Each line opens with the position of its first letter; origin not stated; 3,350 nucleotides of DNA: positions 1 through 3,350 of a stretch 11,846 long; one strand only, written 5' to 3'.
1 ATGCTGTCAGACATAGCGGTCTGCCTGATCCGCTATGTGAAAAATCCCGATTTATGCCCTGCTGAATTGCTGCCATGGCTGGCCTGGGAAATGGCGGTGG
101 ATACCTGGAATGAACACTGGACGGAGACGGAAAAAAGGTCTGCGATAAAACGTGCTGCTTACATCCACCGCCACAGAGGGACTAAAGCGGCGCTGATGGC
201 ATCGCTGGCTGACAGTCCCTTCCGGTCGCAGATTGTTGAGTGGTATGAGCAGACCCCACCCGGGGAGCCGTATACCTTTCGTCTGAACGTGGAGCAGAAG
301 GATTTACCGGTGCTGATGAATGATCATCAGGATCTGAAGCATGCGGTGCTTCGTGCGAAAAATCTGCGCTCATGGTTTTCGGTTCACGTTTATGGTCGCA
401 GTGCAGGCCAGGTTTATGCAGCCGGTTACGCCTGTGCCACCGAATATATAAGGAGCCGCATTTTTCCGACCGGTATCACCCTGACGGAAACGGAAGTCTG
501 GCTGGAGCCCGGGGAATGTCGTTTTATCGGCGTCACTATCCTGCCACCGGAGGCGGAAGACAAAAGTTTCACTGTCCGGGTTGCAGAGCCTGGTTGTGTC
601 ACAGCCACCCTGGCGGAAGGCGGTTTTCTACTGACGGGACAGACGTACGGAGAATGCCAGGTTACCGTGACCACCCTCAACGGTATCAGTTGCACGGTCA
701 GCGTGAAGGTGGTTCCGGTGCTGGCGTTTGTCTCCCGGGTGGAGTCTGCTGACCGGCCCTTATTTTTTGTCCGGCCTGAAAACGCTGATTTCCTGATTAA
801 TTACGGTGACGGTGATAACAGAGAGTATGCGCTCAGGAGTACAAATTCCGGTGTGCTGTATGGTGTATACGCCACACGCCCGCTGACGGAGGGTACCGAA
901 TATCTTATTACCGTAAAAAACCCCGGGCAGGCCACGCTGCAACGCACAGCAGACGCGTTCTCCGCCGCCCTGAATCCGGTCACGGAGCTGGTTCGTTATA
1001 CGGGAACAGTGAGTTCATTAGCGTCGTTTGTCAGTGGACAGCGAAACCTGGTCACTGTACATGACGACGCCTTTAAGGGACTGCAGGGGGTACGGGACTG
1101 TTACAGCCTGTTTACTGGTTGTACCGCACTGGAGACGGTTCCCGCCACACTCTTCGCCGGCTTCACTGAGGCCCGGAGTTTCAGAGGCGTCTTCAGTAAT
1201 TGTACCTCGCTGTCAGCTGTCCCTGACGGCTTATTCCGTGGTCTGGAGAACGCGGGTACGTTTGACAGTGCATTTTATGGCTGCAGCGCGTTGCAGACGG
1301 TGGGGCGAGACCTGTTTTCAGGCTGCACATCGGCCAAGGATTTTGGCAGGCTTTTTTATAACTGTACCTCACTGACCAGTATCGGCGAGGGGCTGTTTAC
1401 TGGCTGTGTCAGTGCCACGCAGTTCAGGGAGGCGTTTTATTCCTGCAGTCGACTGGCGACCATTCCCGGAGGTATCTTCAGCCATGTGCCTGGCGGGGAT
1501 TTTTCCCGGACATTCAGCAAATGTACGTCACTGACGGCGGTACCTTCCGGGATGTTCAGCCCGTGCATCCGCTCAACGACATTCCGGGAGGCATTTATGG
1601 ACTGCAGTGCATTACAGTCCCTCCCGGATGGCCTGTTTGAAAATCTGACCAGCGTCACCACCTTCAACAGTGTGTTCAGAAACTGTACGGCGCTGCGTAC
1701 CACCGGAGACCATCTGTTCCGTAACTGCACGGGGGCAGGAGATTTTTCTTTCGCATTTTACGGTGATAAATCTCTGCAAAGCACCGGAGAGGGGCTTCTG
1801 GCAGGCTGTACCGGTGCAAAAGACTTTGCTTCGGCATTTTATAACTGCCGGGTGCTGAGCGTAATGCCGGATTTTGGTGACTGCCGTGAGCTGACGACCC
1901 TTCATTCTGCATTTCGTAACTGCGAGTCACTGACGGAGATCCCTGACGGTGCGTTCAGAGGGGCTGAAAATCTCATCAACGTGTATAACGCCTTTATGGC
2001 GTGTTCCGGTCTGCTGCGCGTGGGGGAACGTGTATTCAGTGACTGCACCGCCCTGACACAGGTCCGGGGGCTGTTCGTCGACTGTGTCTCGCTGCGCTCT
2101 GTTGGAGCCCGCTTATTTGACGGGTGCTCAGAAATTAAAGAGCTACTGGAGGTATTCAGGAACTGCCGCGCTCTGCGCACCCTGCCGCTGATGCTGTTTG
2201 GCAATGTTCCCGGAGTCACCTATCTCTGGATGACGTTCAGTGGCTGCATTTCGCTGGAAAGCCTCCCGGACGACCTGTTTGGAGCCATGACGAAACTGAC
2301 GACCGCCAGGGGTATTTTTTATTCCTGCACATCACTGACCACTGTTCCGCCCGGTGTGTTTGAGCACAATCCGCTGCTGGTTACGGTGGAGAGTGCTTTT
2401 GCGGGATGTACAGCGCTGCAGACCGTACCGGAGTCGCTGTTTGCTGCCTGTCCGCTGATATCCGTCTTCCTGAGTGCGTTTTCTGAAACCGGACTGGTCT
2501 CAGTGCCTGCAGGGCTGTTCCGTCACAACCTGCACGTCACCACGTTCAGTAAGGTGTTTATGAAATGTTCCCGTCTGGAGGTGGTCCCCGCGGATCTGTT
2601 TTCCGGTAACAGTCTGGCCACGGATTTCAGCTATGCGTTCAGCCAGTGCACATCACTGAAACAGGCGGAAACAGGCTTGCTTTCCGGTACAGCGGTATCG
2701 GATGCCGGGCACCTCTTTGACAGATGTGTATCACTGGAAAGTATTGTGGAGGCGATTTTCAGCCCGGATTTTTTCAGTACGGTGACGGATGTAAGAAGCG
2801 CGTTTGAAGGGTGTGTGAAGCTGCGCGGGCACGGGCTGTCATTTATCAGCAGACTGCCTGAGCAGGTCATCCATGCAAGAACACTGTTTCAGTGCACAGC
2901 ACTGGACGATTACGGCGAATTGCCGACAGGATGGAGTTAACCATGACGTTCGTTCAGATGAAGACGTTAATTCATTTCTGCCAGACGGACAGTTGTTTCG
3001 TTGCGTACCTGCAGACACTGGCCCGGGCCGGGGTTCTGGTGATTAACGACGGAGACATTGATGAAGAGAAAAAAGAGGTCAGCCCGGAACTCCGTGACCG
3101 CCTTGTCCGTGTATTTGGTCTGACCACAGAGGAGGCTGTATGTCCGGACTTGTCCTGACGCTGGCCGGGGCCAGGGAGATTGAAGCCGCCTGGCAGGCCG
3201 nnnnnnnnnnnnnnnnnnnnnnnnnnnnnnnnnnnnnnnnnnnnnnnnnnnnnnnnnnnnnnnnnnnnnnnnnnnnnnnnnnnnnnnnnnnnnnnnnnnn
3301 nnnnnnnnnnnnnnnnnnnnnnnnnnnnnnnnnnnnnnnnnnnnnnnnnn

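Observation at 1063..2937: Array of ~22 tandem ~27-residue Cys-containing repeats with an LRR-like motif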

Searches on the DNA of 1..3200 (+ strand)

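Call 10: search_dna_similar(query=window:1-3200:+, collection=phages, mode=near, max_rows=20)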
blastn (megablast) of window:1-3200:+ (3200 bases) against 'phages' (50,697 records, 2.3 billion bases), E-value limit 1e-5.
No match.
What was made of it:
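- Tried and rejected: Megablast of 1-3200 against 50,697 phage records gave no match (call 10).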

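Call 11: search_dna_similar(query=window:1-3200:+, collection=ecoli_genomes, mode=near, max_rows=15)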
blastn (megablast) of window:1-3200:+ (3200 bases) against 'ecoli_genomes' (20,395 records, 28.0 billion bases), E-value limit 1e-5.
Records with a match: 76; places in all: 92; records where one place covers at least 80% of the query: 0.
Genomes with a match: 75 of 5426; with a place that covers at least 80% of the query: 0. Places per genome that has any: lowest 1, median 1, highest 3. On chromosomes: 91 places; on plasmids: 1.
Best place of each record, by identity: >=99% 2; 95-99% 65; 90-95% 1; 80-90% 8.
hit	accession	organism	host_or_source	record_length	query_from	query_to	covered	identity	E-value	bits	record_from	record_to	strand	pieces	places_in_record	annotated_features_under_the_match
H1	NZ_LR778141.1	Escherichia coli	water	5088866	1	395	12%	97.2%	0e+0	669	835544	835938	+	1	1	phage tail protein I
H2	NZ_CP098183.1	Escherichia coli strain Z0117EC0133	Canis lupus familiaris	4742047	1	369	12%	99.2%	0e+0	665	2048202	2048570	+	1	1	phage tail protein I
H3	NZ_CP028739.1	Escherichia coli strain A36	Pseudomys apodemoides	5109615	1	369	12%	99.2%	0e+0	665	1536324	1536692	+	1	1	phage tail protein I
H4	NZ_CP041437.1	Escherichia coli strain STEC005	goat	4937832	1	369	12%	98.9%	0e+0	660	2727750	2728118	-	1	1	phage tail protein I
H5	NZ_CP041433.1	Escherichia coli strain STEC313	Raw beef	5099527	1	369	12%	98.9%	0e+0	660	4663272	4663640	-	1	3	phage tail protein I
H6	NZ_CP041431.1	Escherichia coli strain STEC316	Raw beef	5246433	1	369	12%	98.9%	0e+0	660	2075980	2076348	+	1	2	phage tail protein I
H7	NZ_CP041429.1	Escherichia coli strain STEC367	Raw mutton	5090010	1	369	12%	98.9%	0e+0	660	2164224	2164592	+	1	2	phage tail protein I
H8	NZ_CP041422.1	Escherichia coli strain STEC409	Diarrheal patient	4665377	1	369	12%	98.9%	0e+0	660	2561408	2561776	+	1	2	phage tail protein I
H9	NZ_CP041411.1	Escherichia coli strain STEC719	goat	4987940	1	369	12%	98.9%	0e+0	660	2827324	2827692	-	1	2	phage tail protein I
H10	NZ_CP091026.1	Escherichia coli strain STEC383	pig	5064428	1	369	12%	98.9%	0e+0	660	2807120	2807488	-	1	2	phage tail protein I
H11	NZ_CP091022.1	Escherichia coli strain STEC276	cattle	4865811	1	369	12%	98.9%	0e+0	660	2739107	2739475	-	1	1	phage tail protein I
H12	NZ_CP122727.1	Escherichia coli strain ETEC1746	Sus scrofa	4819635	1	369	12%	98.9%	0e+0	660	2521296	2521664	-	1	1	phage tail protein I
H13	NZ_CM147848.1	Escherichia coli strain 52F4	Calf of Bos taurus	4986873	1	369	12%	98.9%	0e+0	660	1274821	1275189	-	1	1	phage tail protein I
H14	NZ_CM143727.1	Escherichia coli strain CFIAFB20180511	food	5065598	1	369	12%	98.9%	0e+0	660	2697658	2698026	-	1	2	phage tail protein I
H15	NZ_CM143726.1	Escherichia coli strain CFIAFB20190172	food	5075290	1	369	12%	98.9%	0e+0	660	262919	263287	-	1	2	phage tail protein I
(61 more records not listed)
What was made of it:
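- Tried and rejected: In 5,426 complete E. coli genomes only nt 1-395 matched (call 11).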

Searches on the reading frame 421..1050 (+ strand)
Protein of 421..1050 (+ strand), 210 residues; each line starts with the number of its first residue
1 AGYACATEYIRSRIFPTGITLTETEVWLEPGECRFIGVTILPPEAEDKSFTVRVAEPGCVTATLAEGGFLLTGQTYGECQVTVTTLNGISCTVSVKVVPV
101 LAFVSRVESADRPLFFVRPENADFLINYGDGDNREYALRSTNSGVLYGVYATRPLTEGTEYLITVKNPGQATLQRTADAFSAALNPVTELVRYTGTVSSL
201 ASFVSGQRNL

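Call 49: search_solved_structures(query=window:421-1050:+, max_evalue=0.01, show_alignments=1)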
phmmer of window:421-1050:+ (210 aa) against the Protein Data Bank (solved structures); distinct sequences matched with E-value up to 0.01: 1.
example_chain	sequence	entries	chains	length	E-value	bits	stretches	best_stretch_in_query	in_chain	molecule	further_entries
7quz_AAA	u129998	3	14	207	1e-06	31.6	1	9-175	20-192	Beta-1,3-glucanase bglH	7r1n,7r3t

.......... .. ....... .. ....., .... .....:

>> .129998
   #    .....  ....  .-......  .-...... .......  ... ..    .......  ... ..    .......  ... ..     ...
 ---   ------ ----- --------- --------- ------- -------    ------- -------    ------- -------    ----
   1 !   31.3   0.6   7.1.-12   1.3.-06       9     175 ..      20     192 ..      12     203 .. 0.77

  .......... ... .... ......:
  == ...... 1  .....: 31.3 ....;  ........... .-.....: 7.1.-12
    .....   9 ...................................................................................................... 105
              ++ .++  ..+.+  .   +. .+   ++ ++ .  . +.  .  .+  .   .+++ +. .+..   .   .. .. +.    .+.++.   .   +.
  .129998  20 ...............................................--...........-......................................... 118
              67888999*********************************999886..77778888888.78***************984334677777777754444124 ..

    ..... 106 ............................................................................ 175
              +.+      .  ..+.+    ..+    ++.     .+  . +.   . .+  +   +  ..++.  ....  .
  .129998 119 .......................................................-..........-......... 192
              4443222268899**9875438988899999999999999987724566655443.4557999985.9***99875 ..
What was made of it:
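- The sequence matches Big_2-CBM56 (call 49).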

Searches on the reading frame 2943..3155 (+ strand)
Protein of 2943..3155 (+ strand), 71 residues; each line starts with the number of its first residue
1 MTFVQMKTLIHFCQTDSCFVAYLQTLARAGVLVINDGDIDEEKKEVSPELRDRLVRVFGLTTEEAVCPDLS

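Call 29: search_protein_families(library=pfam, proteins=[window:2943-3155:+], max_evalue=10)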
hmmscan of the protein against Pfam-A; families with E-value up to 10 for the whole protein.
window:2943-3155:+ (71 aa): 1 family
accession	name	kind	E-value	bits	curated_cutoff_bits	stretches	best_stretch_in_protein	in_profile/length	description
PF16741.10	mRNA_decap_C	-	0.049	13.4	27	1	7-27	11-36/43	mRNA-decapping enzyme C-terminus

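Call 30: search_protein_families(library=phrogs, proteins=[window:2943-3155:+], max_evalue=0.01)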
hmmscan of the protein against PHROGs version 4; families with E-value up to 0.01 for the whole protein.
window:2943-3155:+ (71 aa): 1 family
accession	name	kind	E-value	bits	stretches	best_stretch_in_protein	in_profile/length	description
phrog_11426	-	unknown function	8.7e-39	132.2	1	1-69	2-70/70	-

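Call 62: find_homologous_proteins(query=A2, max_evalue=0.001)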
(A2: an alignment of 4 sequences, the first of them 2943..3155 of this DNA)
Query A2 (4 sequences) (71 aa, profile of the alignment): 105 proteins with E <= 0.001 among 126 candidates.
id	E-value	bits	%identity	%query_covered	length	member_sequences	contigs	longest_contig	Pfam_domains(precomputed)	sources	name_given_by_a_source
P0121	2.7e-36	141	100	100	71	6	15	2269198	-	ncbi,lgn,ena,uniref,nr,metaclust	ncbi:TPA: hypothetical protein KMD82_001779 [Escherichia coli]|uniref:hypothetical protein n=1 Tax=E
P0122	2.7e-31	125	48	87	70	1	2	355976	-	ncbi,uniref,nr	ncbi:hypothetical protein GQQ37_15655 [Klebsiella pneumoniae]|uniref:hypothetical protein n=1 Tax=Kl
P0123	4.8e-31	124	48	87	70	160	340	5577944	-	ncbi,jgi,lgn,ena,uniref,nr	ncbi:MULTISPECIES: hypothetical protein [Klebsiella]|jgi:predicted SprT family Zn-dependent metallop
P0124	6.6e-31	124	47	87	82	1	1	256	-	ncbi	ncbi:hypothetical protein, partial [Klebsiella pneumoniae]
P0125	1.1e-30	123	47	87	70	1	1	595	-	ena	-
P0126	1.4e-30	123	47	87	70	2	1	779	-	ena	-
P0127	1.7e-30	122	48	89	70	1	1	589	-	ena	-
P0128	1.7e-30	122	48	87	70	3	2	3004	-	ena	-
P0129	2.5e-30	122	47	83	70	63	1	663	-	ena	-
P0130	2.6e-30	122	33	94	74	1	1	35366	-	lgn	-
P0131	3.4e-30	121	50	87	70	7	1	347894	-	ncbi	ncbi:hypothetical protein AAGN03_05275 [Klebsiella pneumoniae]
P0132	4.9e-30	121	47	87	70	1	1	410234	-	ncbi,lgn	ncbi:hypothetical protein ACXEIW_001185 [Klebsiella oxytoca]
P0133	8.8e-30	120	48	87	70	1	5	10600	-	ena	-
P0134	9.4e-30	120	48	87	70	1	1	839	-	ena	-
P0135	1.1e-29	120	47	87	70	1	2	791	-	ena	-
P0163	2.4e-26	109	48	93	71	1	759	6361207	-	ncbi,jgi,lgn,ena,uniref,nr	ncbi:TPA: hypothetical protein NIU34_001998 [Klebsiella oxytoca]|jgi:hypothetical protein|uniref:Unc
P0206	1.2e-24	104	43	89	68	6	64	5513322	-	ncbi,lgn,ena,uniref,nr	ncbi:hypothetical protein ACDG46_004094 [Klebsiella pneumoniae]|uniref:hypothetical protein n=1 Tax=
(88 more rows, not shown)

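Call 63: find_encoding_contigs(protein=P0163, flank=5000, max_places=2)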
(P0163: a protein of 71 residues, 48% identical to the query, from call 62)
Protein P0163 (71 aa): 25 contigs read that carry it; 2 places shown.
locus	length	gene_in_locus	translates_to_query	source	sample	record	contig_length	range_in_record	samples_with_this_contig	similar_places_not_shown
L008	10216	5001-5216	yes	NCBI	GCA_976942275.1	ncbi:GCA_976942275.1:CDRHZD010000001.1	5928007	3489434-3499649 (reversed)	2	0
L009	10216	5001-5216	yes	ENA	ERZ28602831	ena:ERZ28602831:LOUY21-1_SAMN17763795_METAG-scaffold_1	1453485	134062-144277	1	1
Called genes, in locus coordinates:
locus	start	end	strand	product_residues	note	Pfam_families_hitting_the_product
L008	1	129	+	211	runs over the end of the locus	PF05069:Phage_tail_S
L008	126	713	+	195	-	PF04717:Phage_base_V, PF18715:Phage_spike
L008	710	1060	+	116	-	PF04965:GPW_gp25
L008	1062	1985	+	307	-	PF26776:Baseplate_J_N, PF26079:Baseplate_J_C (weak)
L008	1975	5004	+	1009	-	-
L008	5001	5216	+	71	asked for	-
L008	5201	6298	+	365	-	PF12571:Phage_tail_fib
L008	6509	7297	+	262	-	-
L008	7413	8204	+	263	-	PF20355:DUF6650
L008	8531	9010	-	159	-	PF06995:Phage_P2_GpU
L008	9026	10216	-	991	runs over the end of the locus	PF10145:PhageMin_Tail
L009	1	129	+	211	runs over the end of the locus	PF05069:Phage_tail_S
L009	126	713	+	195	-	PF04717:Phage_base_V, PF18715:Phage_spike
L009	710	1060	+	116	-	PF04965:GPW_gp25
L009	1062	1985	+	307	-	PF26776:Baseplate_J_N, PF26078:Baseplate_J_M, PF26079:Baseplate_J_C (weak)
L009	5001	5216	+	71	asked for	-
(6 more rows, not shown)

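Call 64: find_encoding_contigs(protein=P0206, flank=5000, max_places=2)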
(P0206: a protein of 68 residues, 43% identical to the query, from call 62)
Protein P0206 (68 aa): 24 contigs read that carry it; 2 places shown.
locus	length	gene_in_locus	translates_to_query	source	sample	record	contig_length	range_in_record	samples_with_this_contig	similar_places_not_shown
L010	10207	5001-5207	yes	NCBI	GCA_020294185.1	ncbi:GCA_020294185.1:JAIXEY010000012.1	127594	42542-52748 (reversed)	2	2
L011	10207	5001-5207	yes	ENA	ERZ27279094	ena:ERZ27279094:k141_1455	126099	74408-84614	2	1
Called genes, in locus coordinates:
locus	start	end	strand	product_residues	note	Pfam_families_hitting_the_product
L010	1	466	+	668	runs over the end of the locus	PF10145:PhageMin_Tail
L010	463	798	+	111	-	PF10761:DUF2590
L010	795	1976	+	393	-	PF04865:Baseplate_J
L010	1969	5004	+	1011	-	PF02368:Big_2, PF13855:LRR_8 (faint), PF03382:DUF285 (faint), PF13306:LRR_5 (faint)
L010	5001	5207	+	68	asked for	-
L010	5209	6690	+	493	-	PF12571:Phage_tail_fib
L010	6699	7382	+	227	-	-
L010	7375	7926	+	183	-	PF25759:HP1_ORF34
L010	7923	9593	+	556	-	-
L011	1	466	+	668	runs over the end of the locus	PF10145:PhageMin_Tail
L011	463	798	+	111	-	PF10761:DUF2590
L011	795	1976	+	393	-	PF04865:Baseplate_J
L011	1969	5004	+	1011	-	PF02368:Big_2, PF13855:LRR_8 (faint), PF03382:DUF285 (faint), PF13306:LRR_5 (faint)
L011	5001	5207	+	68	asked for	-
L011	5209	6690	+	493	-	PF12571:Phage_tail_fib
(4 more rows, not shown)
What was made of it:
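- The small partner ORF and the fibre gene are always adjacent (calls 63, 64).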

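Call 71: predict_structure(alignment_id=A3)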
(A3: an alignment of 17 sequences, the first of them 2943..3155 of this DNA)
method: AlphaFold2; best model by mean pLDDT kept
length: 71 residues; sequences in the alignment: 17
mean_pLDDT: 70.5   pTM: 0.50
mean pLDDT of the five models: 70.5, 68.3, 67.7, 67.3, 64.4
residues with pLDDT >= 90: 0; 70-90: 41; 50-70: 20; < 50: 10
segments of 3 or more residues with pLDDT < 50: 63-71
pLDDT, mean of each block of 10 residues (from residue 1): 58 65 85 85 80 78 45 36
secondary structure, 60 per line:
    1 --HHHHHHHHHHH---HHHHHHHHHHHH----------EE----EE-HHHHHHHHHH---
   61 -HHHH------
elements in order: H3-13 H17-28 H48-57 H62-65
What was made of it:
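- Tried and rejected: The AF2 model has pLDDT 70.5 (call 71).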

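Call 73: fold_search(model_id=the predicted structure, library=pdb)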
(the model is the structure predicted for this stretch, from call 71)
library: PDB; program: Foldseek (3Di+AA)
matches with E <= 10: 7; with E <= 0.001: 0
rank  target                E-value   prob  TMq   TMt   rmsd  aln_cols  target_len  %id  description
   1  4trq_B                4.3e+00  0.02  0.23  0.08   7.0        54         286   18  Crystal structure of Sac3/Thp1/Sem1 (released 2015-08-26)
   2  6l8h_A                6.8e+00  0.01  0.17  0.05  11.8        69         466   14  Crystal structure of CYP97C1 (released 2020-06-10)
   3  2dc0_A                7.3e+00  0.04  0.21  0.04   6.3        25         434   28  Crystal structure of amidase (released 2007-01-02)
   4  5oyd_A                8.4e+00  0.06  0.29  0.07   5.2        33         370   21  GH5 endo-xyloglucanase from Cellvibrio japonicus (released 2018-02-07)
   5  5oyc_A                8.9e+00  0.06  0.29  0.07   5.2        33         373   21  GH5 endo-xyloglucanase from Cellvibrio japonicus (released 2018-02-07)
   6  6ha9_A                8.9e+00  0.04  0.29  0.07   5.3        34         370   20  Structure of an endo-Xyloglucanase from Cellvibrio japonicus complexed with XXXG(2F)-beta-DNP (released 2018-10-03)
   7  3igh                  9.6e+00  0.05  0.31  0.06   5.0        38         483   16  Crystal structure of an uncharacterized metal-dependent hydrolase from pyrococcus horikoshii ot3 (released 2009-08-04)
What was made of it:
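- The partner-protein role is a guess: its model has pLDDT 70.5 and no fold match (calls 71, 73).
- Tried and rejected: Foldseek against the PDB gave no hit better than E=4 (call 73).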
